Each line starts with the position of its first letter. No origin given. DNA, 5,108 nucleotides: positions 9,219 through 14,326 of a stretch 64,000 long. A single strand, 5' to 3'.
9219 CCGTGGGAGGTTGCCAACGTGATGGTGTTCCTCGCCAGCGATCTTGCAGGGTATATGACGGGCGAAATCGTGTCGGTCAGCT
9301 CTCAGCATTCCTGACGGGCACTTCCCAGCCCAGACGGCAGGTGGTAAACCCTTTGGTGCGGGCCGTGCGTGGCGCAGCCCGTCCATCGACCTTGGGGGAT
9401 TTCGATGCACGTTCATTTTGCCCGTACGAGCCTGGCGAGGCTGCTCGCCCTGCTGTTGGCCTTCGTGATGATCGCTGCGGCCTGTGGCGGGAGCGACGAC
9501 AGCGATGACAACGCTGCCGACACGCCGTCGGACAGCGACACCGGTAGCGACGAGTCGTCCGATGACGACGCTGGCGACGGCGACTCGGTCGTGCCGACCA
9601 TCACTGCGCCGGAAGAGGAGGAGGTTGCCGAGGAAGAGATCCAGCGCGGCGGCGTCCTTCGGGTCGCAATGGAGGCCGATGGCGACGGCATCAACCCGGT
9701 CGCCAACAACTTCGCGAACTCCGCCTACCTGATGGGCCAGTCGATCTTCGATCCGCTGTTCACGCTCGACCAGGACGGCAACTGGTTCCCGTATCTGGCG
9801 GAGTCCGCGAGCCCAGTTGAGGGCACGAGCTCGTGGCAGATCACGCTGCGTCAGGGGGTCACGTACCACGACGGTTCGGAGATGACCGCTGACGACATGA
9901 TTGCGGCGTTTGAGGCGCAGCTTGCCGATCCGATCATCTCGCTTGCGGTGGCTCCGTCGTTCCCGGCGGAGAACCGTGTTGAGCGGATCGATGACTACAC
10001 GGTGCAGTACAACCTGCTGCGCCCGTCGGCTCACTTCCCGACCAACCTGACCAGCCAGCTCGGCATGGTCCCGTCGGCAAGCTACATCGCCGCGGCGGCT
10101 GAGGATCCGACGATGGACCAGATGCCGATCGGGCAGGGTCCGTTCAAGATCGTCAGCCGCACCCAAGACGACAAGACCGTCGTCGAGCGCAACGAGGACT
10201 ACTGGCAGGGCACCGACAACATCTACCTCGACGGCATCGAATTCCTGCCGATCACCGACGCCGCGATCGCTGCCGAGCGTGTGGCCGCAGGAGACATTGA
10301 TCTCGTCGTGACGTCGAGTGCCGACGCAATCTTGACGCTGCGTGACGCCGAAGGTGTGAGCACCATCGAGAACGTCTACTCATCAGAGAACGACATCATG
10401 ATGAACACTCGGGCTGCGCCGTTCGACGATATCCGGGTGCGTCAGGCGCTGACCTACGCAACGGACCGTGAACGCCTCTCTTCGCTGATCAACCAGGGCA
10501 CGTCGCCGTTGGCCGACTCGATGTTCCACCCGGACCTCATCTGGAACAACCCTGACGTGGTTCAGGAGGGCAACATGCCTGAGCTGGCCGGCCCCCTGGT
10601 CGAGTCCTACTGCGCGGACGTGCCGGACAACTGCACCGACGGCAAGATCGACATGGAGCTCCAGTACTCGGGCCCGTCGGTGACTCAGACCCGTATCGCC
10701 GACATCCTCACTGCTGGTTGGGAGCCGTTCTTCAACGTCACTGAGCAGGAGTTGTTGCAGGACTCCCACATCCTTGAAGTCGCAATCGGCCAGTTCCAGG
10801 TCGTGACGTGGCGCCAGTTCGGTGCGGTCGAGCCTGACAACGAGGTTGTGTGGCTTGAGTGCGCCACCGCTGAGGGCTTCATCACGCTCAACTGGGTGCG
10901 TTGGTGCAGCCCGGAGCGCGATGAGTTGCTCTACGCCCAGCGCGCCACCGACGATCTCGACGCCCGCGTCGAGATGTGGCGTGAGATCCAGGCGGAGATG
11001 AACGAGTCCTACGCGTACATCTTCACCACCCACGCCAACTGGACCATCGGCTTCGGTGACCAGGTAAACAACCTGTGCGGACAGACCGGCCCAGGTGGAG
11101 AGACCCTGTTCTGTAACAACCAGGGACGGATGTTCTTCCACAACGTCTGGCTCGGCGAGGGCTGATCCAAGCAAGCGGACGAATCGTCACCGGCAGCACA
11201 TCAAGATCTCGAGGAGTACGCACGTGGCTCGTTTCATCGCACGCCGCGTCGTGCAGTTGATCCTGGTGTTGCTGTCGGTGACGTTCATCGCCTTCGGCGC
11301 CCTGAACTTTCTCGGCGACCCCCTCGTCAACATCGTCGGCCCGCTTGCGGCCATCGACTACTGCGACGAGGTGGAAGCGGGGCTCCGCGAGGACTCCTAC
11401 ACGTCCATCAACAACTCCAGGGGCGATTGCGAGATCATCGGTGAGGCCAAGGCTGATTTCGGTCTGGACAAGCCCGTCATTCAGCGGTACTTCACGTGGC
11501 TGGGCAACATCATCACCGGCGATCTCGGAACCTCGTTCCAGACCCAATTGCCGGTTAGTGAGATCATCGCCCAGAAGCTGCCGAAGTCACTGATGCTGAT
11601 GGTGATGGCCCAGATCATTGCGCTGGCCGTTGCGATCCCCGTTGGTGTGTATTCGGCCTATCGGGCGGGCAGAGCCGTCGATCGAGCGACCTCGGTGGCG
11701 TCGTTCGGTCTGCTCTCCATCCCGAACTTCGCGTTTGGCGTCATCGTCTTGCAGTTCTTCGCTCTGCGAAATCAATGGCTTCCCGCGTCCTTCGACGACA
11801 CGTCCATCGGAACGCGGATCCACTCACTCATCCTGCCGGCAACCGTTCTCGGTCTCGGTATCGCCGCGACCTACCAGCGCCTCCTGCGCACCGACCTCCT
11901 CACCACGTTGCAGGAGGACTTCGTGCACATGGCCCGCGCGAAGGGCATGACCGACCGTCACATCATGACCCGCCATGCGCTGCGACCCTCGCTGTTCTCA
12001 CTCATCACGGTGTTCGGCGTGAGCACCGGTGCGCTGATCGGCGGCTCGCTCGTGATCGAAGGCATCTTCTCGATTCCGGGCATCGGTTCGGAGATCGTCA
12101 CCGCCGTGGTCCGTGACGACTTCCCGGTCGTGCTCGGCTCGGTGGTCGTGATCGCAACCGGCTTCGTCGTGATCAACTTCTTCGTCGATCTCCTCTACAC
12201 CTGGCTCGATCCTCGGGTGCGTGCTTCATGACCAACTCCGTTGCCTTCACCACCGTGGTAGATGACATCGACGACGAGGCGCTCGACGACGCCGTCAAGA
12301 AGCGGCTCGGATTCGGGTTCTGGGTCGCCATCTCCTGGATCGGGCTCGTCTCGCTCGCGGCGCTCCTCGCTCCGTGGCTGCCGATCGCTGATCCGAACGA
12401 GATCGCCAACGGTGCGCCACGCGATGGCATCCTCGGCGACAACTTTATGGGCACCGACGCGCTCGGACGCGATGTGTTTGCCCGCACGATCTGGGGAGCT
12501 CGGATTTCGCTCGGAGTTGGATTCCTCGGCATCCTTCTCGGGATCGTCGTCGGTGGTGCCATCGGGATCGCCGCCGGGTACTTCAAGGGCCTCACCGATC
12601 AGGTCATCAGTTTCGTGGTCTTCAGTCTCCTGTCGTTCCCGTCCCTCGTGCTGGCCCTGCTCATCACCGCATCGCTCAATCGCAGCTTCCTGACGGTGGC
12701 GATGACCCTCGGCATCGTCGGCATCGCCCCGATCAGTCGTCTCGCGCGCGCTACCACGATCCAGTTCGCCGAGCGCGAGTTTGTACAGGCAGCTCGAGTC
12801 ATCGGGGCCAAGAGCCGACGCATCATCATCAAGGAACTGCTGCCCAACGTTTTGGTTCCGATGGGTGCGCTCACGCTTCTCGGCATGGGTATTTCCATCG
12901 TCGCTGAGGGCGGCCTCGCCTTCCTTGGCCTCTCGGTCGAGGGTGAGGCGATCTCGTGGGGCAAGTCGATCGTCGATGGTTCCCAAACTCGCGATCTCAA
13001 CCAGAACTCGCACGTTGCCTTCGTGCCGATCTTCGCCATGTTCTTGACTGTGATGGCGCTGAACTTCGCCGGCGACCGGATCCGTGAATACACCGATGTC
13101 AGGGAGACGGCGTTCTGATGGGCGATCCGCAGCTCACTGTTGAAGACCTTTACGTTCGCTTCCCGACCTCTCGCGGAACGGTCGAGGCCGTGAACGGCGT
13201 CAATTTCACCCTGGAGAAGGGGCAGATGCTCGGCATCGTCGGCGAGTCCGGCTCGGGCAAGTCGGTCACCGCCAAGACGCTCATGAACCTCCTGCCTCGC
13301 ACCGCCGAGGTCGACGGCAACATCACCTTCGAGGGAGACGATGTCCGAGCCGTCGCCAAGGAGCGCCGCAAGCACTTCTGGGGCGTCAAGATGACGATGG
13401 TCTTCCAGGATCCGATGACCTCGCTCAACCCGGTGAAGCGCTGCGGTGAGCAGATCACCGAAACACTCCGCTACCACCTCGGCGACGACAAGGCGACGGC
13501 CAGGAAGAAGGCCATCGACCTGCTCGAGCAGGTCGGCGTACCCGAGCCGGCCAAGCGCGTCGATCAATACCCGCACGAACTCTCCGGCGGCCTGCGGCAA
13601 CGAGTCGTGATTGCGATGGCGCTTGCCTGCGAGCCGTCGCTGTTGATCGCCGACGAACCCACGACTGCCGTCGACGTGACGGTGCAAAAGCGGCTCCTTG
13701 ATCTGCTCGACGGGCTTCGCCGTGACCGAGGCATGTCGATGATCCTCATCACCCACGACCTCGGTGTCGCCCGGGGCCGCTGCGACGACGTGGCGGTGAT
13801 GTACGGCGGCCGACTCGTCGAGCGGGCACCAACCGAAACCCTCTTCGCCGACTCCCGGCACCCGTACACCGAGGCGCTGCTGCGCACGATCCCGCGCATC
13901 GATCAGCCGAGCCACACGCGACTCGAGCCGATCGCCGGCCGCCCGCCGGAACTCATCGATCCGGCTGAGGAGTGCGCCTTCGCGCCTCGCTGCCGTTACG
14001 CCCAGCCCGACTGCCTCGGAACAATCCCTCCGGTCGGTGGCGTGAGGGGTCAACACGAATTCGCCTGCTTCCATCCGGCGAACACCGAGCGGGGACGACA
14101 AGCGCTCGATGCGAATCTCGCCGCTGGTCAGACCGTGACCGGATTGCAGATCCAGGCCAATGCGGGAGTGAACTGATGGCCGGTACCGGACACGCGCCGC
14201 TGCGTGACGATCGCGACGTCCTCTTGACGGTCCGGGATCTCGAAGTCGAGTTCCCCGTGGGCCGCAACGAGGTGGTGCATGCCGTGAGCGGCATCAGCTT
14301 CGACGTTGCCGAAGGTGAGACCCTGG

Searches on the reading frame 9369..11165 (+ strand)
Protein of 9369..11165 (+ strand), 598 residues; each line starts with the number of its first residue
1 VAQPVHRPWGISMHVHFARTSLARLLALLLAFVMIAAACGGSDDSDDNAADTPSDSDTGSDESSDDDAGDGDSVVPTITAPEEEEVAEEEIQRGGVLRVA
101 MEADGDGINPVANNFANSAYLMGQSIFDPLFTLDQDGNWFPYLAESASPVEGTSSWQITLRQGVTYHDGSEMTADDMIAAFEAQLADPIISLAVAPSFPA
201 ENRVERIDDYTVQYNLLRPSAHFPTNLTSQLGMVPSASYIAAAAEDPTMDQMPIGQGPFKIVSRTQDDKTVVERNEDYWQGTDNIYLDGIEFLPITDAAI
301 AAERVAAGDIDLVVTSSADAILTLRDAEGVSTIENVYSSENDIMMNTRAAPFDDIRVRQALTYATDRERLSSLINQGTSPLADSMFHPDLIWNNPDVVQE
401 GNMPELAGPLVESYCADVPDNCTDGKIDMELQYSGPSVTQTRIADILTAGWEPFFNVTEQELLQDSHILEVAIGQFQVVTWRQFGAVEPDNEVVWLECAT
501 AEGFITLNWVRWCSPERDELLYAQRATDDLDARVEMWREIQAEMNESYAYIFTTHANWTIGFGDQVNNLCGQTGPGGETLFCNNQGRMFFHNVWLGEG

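Call 43: search_protein_families(library=pfam, proteins=[window:9369-11165:+], max_evalue=0.000001)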
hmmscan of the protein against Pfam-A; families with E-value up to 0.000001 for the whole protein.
window:9369-11165:+ (598 aa): 1 family
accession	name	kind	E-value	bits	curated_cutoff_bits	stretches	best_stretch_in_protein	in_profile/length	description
PF00496.27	SBP_bac_5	-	3.2e-57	194.8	32.4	1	141-485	4-348/368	Bacterial extracellular solute-binding proteins, family 5 Middle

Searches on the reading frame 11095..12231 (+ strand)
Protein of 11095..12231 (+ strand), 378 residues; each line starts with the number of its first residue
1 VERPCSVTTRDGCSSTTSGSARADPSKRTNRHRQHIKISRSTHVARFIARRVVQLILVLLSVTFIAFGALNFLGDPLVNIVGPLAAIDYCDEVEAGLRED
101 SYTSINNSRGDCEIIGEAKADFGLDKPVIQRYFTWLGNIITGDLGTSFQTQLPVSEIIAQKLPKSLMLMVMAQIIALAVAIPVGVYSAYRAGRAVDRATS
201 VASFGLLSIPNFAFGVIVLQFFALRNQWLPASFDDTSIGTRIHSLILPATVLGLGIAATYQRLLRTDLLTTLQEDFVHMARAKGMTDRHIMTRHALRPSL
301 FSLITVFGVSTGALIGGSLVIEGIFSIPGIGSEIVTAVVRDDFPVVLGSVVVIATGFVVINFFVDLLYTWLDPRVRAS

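Call 43: search_protein_families(library=pfam, proteins=[window:11095-12231:+], max_evalue=0.000001)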
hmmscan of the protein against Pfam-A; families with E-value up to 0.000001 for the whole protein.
window:11095-12231:+ (378 aa): 1 family
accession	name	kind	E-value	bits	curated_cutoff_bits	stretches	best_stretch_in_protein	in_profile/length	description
PF00528.27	BPD_transp_1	-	2.5e-33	115.8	26.4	1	180-376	1-183/184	Binding-protein-dependent transport system inner membrane component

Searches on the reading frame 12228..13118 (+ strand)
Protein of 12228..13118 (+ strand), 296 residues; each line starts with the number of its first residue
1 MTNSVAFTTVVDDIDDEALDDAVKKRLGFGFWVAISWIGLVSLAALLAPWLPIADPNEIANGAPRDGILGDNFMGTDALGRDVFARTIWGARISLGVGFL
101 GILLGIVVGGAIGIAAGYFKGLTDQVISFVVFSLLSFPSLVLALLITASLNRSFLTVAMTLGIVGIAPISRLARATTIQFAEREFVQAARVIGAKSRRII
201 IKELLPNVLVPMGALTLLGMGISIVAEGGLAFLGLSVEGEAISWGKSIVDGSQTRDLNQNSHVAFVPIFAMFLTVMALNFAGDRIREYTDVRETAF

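Call 43: search_protein_families(library=pfam, proteins=[window:12228-13118:+], max_evalue=0.000001)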
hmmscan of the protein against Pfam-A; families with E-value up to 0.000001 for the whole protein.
window:12228-13118:+ (296 aa): 1 family
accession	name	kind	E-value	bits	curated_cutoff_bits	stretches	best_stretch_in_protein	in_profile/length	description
PF00528.27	BPD_transp_1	-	4.3e-22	79.2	26.4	1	110-290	2-179/184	Binding-protein-dependent transport system inner membrane component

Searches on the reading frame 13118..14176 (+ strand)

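Call 43: search_protein_families(library=pfam, proteins=[window:13118-14176:+], max_evalue=0.000001)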
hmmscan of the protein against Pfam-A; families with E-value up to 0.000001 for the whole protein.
window:13118-14176:+ (352 aa): 2 families
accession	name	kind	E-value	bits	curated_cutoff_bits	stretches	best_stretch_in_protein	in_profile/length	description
PF00005.33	ABC_tran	-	1.7e-30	106.8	25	1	26-183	2-137/137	ABC transporter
PF08352.17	oligo_HPY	-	2e-19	70.2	27.1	1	234-299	1-65/65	Oligopeptide/dipeptide transporter, C-terminal region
